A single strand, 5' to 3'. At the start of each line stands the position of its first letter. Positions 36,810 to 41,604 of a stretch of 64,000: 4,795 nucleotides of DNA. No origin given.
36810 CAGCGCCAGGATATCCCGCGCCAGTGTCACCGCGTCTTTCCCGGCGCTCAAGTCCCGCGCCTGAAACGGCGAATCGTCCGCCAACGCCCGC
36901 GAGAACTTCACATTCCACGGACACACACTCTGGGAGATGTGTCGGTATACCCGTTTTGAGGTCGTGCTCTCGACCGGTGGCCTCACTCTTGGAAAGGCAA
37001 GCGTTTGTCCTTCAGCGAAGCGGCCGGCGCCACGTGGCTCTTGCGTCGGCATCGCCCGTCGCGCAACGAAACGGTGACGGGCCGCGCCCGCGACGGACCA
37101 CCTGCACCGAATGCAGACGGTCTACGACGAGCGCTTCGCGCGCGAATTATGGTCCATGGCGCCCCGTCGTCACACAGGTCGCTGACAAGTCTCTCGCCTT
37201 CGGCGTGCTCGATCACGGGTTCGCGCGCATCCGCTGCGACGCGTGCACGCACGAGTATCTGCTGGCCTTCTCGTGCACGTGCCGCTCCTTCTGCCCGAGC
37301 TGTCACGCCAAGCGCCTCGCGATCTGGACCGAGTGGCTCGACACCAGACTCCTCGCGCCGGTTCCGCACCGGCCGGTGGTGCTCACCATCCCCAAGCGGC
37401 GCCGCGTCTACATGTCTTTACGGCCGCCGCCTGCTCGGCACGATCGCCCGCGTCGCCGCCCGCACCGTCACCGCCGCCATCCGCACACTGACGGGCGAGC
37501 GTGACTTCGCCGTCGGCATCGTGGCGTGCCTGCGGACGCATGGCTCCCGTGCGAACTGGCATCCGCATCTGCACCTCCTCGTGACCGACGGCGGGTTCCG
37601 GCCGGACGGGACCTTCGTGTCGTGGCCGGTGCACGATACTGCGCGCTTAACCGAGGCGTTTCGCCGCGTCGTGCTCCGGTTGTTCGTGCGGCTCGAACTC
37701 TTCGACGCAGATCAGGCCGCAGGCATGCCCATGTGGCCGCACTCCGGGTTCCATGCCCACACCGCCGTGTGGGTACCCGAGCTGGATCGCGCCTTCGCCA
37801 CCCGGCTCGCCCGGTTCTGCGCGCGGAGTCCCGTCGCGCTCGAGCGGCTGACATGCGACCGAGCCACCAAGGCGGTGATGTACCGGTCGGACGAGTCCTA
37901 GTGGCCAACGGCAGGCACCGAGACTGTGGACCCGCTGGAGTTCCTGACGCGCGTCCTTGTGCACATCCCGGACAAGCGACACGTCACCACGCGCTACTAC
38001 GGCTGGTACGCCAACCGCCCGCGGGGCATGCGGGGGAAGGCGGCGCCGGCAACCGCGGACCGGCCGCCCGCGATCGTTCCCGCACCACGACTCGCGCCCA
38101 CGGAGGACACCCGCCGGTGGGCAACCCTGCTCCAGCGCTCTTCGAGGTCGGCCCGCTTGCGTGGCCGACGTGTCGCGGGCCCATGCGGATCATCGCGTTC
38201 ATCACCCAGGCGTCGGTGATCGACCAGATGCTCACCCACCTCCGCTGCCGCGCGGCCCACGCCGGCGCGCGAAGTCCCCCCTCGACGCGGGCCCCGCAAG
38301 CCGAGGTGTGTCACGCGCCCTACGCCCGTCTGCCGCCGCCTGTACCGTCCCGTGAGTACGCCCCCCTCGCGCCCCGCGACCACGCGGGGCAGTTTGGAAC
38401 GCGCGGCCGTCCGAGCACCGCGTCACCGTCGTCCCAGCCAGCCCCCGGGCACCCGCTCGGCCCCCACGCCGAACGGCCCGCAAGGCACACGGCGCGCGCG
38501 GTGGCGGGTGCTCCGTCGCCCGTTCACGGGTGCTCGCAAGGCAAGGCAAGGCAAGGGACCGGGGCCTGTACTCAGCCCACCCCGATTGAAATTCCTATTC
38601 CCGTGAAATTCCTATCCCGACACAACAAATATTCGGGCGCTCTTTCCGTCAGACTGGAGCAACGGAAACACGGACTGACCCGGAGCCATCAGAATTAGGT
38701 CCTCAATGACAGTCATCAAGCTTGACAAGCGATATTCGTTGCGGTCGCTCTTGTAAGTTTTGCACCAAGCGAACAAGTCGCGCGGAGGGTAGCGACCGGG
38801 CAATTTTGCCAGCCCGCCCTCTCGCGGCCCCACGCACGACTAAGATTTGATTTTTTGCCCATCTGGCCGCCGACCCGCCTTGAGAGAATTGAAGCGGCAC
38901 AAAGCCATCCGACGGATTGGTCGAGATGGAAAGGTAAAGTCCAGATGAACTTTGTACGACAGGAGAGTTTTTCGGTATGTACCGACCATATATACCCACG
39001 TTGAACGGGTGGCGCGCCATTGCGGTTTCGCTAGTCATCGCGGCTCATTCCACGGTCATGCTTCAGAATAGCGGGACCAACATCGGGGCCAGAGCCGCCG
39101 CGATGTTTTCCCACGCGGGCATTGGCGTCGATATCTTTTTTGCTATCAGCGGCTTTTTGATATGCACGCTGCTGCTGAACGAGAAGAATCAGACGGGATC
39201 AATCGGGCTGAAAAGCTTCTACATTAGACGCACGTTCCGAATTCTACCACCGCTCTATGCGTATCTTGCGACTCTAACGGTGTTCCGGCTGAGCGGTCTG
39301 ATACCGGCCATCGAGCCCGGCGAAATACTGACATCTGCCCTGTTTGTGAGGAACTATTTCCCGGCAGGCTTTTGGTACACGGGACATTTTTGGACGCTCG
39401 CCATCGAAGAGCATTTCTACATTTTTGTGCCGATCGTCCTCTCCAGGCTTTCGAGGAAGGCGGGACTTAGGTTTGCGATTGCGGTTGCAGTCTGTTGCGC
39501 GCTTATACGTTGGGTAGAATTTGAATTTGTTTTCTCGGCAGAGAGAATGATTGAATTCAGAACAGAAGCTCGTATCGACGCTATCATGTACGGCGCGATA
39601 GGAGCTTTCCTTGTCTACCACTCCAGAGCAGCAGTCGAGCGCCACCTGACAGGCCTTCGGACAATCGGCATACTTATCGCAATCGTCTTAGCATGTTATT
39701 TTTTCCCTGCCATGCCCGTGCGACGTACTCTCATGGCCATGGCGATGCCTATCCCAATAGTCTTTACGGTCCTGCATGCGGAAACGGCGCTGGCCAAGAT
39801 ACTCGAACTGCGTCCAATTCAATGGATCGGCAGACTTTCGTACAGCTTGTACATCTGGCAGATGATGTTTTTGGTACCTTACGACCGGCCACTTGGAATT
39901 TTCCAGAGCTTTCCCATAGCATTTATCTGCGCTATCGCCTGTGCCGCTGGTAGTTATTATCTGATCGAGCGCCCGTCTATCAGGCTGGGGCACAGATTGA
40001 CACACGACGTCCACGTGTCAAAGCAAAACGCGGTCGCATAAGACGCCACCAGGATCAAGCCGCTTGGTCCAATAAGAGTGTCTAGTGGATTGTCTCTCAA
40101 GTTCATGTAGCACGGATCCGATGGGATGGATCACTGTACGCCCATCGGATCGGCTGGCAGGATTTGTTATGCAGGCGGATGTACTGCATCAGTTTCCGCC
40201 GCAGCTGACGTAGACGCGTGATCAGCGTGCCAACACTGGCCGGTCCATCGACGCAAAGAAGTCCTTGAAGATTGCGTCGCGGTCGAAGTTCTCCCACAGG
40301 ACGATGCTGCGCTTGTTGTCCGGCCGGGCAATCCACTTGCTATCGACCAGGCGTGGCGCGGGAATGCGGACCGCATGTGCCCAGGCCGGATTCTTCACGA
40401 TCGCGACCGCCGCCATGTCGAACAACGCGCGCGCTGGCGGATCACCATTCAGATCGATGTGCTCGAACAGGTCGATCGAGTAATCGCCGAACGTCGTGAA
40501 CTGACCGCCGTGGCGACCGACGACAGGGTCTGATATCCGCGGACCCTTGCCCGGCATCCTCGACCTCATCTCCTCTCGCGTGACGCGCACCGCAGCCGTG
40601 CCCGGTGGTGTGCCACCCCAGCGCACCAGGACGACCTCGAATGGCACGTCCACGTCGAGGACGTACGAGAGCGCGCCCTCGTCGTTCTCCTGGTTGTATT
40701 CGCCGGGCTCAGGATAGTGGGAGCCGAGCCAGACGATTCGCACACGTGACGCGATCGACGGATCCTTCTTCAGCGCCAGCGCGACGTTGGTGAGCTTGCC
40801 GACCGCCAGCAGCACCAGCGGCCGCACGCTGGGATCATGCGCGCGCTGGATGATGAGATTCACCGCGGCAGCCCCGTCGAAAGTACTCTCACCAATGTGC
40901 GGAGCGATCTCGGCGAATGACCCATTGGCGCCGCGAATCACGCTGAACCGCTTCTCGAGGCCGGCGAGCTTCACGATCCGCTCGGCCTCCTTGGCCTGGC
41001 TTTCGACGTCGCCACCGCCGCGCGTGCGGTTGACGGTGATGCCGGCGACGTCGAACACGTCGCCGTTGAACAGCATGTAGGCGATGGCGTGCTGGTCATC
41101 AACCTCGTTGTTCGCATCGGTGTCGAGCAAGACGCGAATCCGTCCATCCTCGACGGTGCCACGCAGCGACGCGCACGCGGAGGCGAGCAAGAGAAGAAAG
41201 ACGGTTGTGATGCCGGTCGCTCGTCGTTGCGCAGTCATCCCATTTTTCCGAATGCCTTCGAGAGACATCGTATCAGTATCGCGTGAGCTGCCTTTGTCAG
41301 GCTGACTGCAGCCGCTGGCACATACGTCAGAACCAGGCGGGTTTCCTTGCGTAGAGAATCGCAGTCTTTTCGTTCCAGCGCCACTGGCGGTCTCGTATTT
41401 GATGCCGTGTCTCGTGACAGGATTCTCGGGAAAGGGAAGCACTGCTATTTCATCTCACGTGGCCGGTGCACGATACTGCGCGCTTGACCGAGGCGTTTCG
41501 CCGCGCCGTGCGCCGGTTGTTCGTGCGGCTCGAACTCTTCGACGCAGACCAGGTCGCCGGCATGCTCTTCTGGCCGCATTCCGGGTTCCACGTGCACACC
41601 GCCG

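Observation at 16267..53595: Seven same-orientation copies of a QueG-derived repeat (up to ~265 bp) divide 37 kb into cassette-like blocks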

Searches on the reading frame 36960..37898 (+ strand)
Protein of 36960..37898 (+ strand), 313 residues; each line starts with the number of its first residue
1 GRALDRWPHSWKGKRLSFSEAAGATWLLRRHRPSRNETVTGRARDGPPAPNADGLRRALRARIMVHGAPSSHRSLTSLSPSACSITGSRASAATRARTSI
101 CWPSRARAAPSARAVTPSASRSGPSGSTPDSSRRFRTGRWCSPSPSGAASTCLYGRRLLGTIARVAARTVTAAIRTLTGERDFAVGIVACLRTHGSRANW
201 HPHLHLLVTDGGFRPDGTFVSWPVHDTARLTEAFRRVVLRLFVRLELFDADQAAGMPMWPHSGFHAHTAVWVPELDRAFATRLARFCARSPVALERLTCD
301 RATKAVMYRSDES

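Call 9: search_protein_families(library=pfam, proteins=[window:36960-37898:+], max_evalue=0.01)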
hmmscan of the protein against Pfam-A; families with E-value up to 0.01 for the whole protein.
window:36960-37898:+ (313 aa): 1 family
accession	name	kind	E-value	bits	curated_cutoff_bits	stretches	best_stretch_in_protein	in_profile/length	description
PF04986.18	Y2_Tnp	-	1.1e-12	48.8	20.9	1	186-310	1-136/183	Putative transposase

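Call 11: search_protein_families(library=ncbifam, proteins=[window:36960-37898:+], max_evalue=0.1)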
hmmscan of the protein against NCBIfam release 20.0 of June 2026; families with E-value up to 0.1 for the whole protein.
window:36960-37898:+ (313 aa): 1 family
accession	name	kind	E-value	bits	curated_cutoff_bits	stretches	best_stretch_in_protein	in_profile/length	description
NF033538.2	transpos_IS91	equivalog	1.4e-11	44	125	1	156-298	107-255/356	IS91 family transposase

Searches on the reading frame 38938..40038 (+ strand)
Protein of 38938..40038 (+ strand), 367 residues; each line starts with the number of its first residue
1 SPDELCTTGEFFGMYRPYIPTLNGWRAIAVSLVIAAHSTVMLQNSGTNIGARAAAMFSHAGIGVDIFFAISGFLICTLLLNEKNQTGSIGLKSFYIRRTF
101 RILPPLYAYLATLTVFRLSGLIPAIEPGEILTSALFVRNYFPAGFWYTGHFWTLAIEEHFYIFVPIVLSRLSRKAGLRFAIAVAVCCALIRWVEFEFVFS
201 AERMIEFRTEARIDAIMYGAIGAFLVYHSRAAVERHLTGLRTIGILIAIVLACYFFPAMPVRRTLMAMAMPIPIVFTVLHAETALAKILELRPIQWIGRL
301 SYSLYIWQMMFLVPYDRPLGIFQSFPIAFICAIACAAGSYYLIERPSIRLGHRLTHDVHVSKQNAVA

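Call 9: search_protein_families(library=pfam, proteins=[window:38938-40038:+], max_evalue=0.01)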
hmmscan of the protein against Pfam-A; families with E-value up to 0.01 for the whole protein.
window:38938-40038:+ (367 aa): 2 families
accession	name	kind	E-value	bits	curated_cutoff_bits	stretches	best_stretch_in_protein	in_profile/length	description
PF01757.29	Acyl_transf_3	-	4.9e-30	105.1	31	1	21-342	3-324/326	Acyltransferase domain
PF04235.18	DUF418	-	0.0056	17.1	23.6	1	259-336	52-131/163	Protein of unknown function (DUF418)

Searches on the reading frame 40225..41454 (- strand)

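Call 9: search_protein_families(library=pfam, proteins=[window:40225-41454:-], max_evalue=0.01)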
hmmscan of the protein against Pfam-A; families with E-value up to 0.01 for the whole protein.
window:40225-41454:- (410 aa): 2 families
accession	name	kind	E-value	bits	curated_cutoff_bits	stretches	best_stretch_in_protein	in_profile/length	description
PF01156.24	IU_nuc_hydro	-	1e-20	75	34.2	1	108-359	1-250/297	Inosine-uridine preferring nucleoside hydrolase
PF07632.16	Sde182_NH-like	-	0.0002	21.5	26.8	1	107-162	1-55/268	Cellulose-binding Sde182, nucleoside hydrolase-like domain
